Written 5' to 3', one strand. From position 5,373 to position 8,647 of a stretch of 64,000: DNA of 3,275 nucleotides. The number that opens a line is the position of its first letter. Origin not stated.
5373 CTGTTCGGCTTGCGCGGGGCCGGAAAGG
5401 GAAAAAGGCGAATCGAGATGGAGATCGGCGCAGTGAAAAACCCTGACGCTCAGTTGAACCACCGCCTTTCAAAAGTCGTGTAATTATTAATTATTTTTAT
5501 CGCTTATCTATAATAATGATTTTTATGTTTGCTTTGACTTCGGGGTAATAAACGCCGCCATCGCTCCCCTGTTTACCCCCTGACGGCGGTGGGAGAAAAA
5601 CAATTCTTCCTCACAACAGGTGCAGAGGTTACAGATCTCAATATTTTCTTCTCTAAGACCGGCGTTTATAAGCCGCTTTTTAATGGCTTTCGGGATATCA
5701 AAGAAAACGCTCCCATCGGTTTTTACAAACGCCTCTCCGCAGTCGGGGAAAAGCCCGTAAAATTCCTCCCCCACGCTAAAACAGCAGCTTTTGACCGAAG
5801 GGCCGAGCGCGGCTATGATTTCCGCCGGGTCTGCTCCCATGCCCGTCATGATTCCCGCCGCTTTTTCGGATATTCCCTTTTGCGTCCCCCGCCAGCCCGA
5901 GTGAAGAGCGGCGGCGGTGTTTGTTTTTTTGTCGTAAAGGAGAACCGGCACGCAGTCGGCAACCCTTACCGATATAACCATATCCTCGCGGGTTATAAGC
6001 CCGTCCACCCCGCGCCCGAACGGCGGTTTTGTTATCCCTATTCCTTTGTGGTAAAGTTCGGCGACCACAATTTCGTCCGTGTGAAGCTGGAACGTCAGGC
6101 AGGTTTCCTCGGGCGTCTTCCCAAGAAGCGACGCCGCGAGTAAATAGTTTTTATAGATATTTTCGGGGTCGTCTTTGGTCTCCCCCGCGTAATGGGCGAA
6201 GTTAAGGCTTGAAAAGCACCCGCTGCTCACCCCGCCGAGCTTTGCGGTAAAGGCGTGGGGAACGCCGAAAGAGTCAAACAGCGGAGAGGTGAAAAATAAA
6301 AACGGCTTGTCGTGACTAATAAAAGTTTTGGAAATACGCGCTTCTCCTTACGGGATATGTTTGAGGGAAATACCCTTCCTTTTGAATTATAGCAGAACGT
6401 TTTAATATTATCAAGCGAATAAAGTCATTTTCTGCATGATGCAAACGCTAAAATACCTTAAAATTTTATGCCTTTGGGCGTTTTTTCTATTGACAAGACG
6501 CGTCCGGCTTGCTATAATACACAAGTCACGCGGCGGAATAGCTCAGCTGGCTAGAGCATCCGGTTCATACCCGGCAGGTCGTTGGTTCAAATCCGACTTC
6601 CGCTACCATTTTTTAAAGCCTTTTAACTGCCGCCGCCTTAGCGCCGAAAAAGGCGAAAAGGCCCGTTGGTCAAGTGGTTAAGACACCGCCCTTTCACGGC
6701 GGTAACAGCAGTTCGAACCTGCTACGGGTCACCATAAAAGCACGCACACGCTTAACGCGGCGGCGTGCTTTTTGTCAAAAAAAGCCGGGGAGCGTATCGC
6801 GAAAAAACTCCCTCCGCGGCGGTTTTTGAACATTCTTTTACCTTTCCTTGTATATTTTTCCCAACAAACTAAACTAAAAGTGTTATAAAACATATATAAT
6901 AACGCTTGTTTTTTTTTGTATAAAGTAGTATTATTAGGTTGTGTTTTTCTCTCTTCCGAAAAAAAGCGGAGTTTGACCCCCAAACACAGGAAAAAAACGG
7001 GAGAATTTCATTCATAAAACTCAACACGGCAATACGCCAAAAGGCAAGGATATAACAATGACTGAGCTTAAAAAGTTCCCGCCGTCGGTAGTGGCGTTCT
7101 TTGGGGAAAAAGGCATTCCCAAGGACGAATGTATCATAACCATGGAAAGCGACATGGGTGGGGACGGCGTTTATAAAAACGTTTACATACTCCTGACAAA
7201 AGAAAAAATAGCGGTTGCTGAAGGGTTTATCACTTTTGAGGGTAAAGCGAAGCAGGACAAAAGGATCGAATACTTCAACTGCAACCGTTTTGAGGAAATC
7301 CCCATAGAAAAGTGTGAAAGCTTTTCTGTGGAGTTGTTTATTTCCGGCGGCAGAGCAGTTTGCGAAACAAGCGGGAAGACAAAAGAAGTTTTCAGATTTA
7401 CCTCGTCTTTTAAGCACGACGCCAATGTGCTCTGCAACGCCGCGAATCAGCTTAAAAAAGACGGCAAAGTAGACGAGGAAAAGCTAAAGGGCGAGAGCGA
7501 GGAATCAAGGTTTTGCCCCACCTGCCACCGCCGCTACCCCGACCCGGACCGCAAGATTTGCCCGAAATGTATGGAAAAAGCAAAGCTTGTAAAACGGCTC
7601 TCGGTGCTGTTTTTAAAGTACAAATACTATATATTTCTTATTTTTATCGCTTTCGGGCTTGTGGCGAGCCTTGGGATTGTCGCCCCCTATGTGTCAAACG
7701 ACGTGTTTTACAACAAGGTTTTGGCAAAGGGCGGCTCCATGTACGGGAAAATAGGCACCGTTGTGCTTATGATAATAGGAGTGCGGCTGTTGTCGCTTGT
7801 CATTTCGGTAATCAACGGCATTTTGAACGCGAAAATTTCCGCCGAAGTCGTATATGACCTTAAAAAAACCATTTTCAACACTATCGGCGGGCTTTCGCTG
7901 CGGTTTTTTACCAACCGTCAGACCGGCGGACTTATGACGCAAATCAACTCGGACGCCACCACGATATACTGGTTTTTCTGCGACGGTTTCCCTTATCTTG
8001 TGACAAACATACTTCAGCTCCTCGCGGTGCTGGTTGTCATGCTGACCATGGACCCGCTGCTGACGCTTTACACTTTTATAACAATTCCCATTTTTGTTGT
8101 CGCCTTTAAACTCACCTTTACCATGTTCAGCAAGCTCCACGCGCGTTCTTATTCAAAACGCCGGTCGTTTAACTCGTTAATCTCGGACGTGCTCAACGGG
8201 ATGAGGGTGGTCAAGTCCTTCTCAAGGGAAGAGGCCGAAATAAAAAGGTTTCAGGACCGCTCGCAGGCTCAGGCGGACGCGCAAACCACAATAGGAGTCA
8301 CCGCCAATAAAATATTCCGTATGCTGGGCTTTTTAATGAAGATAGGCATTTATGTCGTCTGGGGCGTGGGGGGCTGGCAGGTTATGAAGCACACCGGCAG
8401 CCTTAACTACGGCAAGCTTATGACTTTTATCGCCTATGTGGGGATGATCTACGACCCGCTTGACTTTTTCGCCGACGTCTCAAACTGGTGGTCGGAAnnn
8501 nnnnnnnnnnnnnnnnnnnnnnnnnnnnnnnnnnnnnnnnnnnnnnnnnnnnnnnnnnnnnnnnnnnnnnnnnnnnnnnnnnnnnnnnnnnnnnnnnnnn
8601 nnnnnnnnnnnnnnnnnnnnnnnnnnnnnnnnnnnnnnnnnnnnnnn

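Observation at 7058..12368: ABC exporter pair in which both halves carry an N-terminal cytoplasmic domain ending in a C4 zinc ribbon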

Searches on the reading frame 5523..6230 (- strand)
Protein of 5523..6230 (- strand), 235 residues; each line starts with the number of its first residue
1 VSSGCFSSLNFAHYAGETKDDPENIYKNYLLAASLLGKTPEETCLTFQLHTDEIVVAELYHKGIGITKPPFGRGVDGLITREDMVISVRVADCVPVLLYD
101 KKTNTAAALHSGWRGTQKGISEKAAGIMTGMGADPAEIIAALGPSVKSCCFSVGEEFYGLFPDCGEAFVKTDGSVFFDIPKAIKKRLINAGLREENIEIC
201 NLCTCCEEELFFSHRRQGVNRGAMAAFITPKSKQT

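Call 13: search_protein_families(library=pfam, proteins=[window:5523-6230:-], max_evalue=0.00001)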
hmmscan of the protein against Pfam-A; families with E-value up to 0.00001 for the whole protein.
window:5523-6230:- (235 aa): 1 family
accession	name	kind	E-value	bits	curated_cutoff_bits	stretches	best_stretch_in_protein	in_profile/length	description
PF02578.20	Cu-oxidase_4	-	9e-61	205.7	22.9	1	2-228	8-237/238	Multi-copper polyphenol oxidoreductase laccase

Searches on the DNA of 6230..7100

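Call 78: search_rna_families(source=window, start=6230, end=7100, threshold=evalue, max_evalue=1)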
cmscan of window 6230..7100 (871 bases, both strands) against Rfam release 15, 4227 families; matches with E-value up to 1: 3.
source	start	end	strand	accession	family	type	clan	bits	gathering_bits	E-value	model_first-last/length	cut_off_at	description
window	6660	6731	+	RF00005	tRNA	Gene; tRNA;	CL00001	62.9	29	3.8e-13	1-71/71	no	tRNA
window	6532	6605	+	RF00005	tRNA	Gene; tRNA;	CL00001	62.9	29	3.9e-13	1-71/71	no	tRNA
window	6532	6606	-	RF04354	Plastid-ycf2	Cis-reg;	-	24.6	65.7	0.014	1-75/75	no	Plastid-ycf2 5UTR RNA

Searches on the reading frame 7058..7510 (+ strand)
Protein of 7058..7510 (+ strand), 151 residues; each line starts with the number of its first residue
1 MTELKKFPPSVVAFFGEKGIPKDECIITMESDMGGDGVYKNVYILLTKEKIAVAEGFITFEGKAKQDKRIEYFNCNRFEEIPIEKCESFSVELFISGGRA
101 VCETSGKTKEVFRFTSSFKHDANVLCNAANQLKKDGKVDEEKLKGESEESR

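Call 81: search_protein_families(library=pfam, proteins=[window:7058-7510:+], max_evalue=10)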
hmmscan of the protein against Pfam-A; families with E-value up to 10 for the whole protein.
window:7058-7510:+ (151 aa): 1 family
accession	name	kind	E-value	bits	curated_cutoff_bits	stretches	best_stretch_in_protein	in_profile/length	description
PF18612.7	Bac_A_amyl_C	-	0.061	13.5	25.9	1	36-63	41-65/69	Bacterial Alpha amylase C-terminal domain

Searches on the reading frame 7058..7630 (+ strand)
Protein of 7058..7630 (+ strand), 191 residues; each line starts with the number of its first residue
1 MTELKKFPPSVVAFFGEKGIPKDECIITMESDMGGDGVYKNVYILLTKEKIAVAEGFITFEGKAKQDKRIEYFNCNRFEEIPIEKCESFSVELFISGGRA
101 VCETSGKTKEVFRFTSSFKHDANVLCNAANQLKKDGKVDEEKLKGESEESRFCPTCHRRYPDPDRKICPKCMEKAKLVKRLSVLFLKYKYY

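Call 7: search_protein_families(library=pfam, proteins=[window:7058-7630:+], max_evalue=1)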
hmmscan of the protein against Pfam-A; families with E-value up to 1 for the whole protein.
window:7058-7630:+ (191 aa): 8 families
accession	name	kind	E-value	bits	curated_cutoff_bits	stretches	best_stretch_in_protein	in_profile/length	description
PF23475.1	zf-Tbcl_FmdE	-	0.0041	17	23.2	1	151-174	8-31/35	FmdE treble clef zinc finger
PF12773.13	DZR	-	0.0073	16.9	27.3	1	148-176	10-35/45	Double zinc ribbon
PF18912.6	DZR_2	-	0.018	15.3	27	1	152-176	9-32/56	Double zinc ribbon domain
PF18612.7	Bac_A_amyl_C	-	0.083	13.1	25.9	1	36-63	41-65/69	Bacterial Alpha amylase C-terminal domain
PF01322.25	Cytochrom_C_2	-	0.12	13.7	26.5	1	90-160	49-120/121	Cytochrome C'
PF15334.11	AIB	-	0.19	11.5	27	1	113-182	145-210/324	Aurora kinase A and ninein interacting protein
PF13240.11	Zn_Ribbon_1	-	0.2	11.9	25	1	152-171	1-19/23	zinc-ribbon domain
PF08772.16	Zn_ribbon_NOB1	-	0.39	11.3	24.9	1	152-180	10-36/72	Nin one binding (NOB1) Zn-ribbon like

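Call 10: search_solved_structures(query=window:7058-7630:+, max_evalue=10)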
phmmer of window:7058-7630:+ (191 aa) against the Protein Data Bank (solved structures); distinct sequences matched with E-value up to 10: 1.
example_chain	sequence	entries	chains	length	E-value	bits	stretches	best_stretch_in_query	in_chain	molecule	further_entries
7aih_Ap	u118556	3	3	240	0.63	12.9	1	52-113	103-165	mL80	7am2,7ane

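Call 17: find_homologous_proteins(query=window:7058-7630:+, max_evalue=0.001)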
Query window:7058-7630:+ (191 aa): 2 proteins with E <= 0.001 among 57 candidates.
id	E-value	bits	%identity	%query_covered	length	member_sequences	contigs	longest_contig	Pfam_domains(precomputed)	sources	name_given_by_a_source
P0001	2.6e-82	293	69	100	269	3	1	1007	-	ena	-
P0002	1.1e-60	223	51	100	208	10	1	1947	-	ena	-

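Call 40: predict_structure(alignment_id=A2)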
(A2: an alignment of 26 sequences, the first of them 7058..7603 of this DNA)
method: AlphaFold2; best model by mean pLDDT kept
length: 182 residues; sequences in the alignment: 26
mean_pLDDT: 88.7   pTM: 0.80
mean pLDDT of the five models: 88.7, 85.6, 85.3, 85.2, 84.9
residues with pLDDT >= 90: 108; 70-90: 71; 50-70: 3; < 50: 0
segments of 3 or more residues with pLDDT < 50: none
pLDDT, mean of each block of 10 residues (from residue 1): 90 95 93 92 96 94 78 94 95 92 94 92 95 91 81 79 75 74 72
secondary structure, 60 per line:
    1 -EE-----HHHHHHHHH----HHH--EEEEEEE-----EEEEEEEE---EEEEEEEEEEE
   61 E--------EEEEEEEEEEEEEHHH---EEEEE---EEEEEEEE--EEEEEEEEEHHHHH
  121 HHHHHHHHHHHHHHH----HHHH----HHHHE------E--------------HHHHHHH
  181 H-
elements in order: H9-17 E27-33 E39-46 E50-61 E70-82 E89-93 E97-104 E107-115 H116-135 H140-143 H148-151 H174-181

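Call 46: fold_search(model_id=the predicted structure, library=pdb)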
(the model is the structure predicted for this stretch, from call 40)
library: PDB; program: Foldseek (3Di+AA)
matches with E <= 10: 736; with E <= 0.001: 0
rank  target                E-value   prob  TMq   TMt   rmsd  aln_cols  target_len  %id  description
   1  5he3_A                1.2e-02  0.98  0.34  0.12   6.8       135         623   16  Bovine GRK2 in complex with Gbetagamma subunits and CCG224411 (released 2016-05-11)
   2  9pvg_D                1.3e-02  1.00  0.33  0.43   7.0        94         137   15  Co-crystal structure of two CCM2 PTB domains bound to a KRIT1 peptide encompassing NPxF2 and NPxF3 (released 2026-01-28)
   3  7lc1_B                1.3e-02  1.00  0.36  0.31   8.6       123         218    9  Crystal Structure of KRAS4b (GMPPNP-bound) in complex with the RBD-PH domains of SIN1 (released 2021-08-04)
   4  6u7c_A                1.3e-02  0.97  0.32  0.11   9.6       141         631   13  Human GRK2 in complex with Gbetagamma subunits and CCG258747 (released 2020-04-15)
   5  7k7z_A                1.4e-02  0.96  0.32  0.11   8.6       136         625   12  Structure of a hit for G Protein Coupled Receptor Kinase 2 (GRK2) Inhibitor for the Potential Treatment of Heart Failu (released 2020-10-28)
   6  6d8z_B                1.5e-02  0.99  0.31  0.20   5.2       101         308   14  Crystal Structure of the C-terminal Guanine Nucleotide Exchange Factor Module of Human Trio (released 2019-02-20)
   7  5efx                  1.6e-02  0.99  0.34  0.42   5.9       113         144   13  Crystal structure of Rho GTPase regulator (released 2016-06-29)
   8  6d8z_C                1.6e-02  0.99  0.36  0.24   6.5       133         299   13  Crystal Structure of the C-terminal Guanine Nucleotide Exchange Factor Module of Human Trio (released 2019-02-20)
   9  4wj7_C                1.9e-02  1.00  0.32  0.44   6.8        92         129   14  CCM2 PTB domain in complex with KRIT1 NPxY/F3 (released 2014-12-24)
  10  9pvg_C                2.0e-02  1.00  0.33  0.43   6.7        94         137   14  Co-crystal structure of two CCM2 PTB domains bound to a KRIT1 peptide encompassing NPxF2 and NPxF3 (released 2026-01-28)
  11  5ukl_A                2.1e-02  0.98  0.38  0.13  13.2       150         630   11  Human GRK2 in complex with Gbetagamma subunits and CCG222886 (14bd) (released 2017-04-05)
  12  8qqf_A                2.3e-02  0.99  0.36  0.51   6.0       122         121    7  TBC1D23 PH domain complexed with STX16 TLY motif (released 2024-04-10)
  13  4xuu_C                2.3e-02  0.97  0.39  0.43   9.4       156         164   14  The hSac2 domain from human phosphoinositide phosphatase Sac2 (released 2015-02-25)
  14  9pvg_A                2.4e-02  1.00  0.32  0.44   6.8        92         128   14  Co-crystal structure of two CCM2 PTB domains bound to a KRIT1 peptide encompassing NPxF2 and NPxF3 (released 2026-01-28)
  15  6c2y_A                2.8e-02  0.92  0.33  0.12   9.8       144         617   14  Human GRK2 in complex with Gbetagamma subunits and CCG257142 (released 2018-04-25)
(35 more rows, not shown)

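Call 88: search_solved_structures(query=A2, max_evalue=1)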
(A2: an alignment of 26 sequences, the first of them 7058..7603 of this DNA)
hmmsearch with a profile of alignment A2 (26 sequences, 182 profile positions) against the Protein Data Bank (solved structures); distinct sequences matched with E-value up to 1: 2.
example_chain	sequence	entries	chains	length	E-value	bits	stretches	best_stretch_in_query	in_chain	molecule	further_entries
3d00_A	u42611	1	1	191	0.84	12.6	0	145-171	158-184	Tungsten formylmethanofuran dehydrogenase subunit E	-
2yt9_A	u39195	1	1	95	0.98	12.3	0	123-165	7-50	zinc finger-containing protein 1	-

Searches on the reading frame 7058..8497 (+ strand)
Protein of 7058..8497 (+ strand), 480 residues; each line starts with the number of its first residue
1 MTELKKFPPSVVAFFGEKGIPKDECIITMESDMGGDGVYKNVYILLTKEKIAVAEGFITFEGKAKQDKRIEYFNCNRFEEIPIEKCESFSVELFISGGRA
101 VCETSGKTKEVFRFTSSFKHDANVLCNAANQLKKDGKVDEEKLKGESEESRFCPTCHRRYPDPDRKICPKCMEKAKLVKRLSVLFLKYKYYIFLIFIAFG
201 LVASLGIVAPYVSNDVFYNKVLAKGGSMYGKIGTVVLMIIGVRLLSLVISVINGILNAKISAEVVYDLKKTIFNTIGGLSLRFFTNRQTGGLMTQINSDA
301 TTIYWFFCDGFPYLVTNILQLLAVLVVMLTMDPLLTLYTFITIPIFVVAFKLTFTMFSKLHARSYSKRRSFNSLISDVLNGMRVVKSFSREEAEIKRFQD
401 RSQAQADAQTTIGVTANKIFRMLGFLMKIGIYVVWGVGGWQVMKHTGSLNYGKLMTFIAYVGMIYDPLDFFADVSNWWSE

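Call 22: find_homologous_proteins(query=window:7058-8497:+, max_evalue=1e-10)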
Query window:7058-8497:+ (480 aa): 850 proteins with E <= 1e-10 among 8000 candidates; the best 120 are listed.
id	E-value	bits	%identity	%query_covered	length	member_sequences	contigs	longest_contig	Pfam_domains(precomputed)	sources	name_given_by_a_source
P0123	0.0e+0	1072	99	100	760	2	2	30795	PF00005.34,PF02463.26,PF00664.29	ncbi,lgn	-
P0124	1.0e-267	907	82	100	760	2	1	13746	PF00005.34,PF02463.26,PF00664.29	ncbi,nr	ncbi:MAG: ABC transporter ATP-binding protein [Eubacteriales bacterium]|nr:ABC transporter ATP-bindi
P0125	1.6e-266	903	81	100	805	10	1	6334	PF00005.34,PF02463.26,PF00664.29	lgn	-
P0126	3.1e-261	885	79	100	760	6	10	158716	PF00005.34,PF02463.26,PF00664.29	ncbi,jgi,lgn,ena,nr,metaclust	ncbi:MAG: ABC transporter ATP-binding protein [Clostridiales bacterium]|nr:ABC transporter ATP-bindi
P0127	8.1e-241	818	72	100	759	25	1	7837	PF00005.34,PF02463.26,PF00664.29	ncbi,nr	ncbi:MAG: ABC transporter ATP-binding protein [Clostridia bacterium]|nr:ABC transporter ATP-binding 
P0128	1.2e-239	814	72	100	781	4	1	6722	PF00005.34,PF02463.26,PF00664.29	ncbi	-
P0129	1.6e-234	797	70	100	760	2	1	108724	PF00005.34,PF02463.26,PF00664.29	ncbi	-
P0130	3.1e-234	796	71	100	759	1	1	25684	PF00005.34,PF02463.26,PF00664.29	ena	-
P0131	6.1e-232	789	69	100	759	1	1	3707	PF00005.34,PF02463.26,PF00664.29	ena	-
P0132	1.4e-229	781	68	100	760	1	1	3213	PF00005.34,PF02463.26,PF00664.29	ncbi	-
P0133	7.0e-227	772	69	100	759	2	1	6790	PF00005.34,PF02463.26,PF00664.29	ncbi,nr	ncbi:MAG: ABC transporter ATP-binding protein [Clostridia bacterium]|nr:ABC transporter ATP-binding 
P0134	8.2e-227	772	68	100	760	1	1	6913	PF00005.34,PF02463.26,PF00664.29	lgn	-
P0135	1.1e-215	735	66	100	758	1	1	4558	PF00005.34,PF02463.26,PF00664.29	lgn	-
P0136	1.8e-206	705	63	100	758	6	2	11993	PF00005.34,PF02463.26,PF00664.29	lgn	-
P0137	1.9e-202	691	61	100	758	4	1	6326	PF00005.34,PF02463.26,PF00664.29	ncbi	-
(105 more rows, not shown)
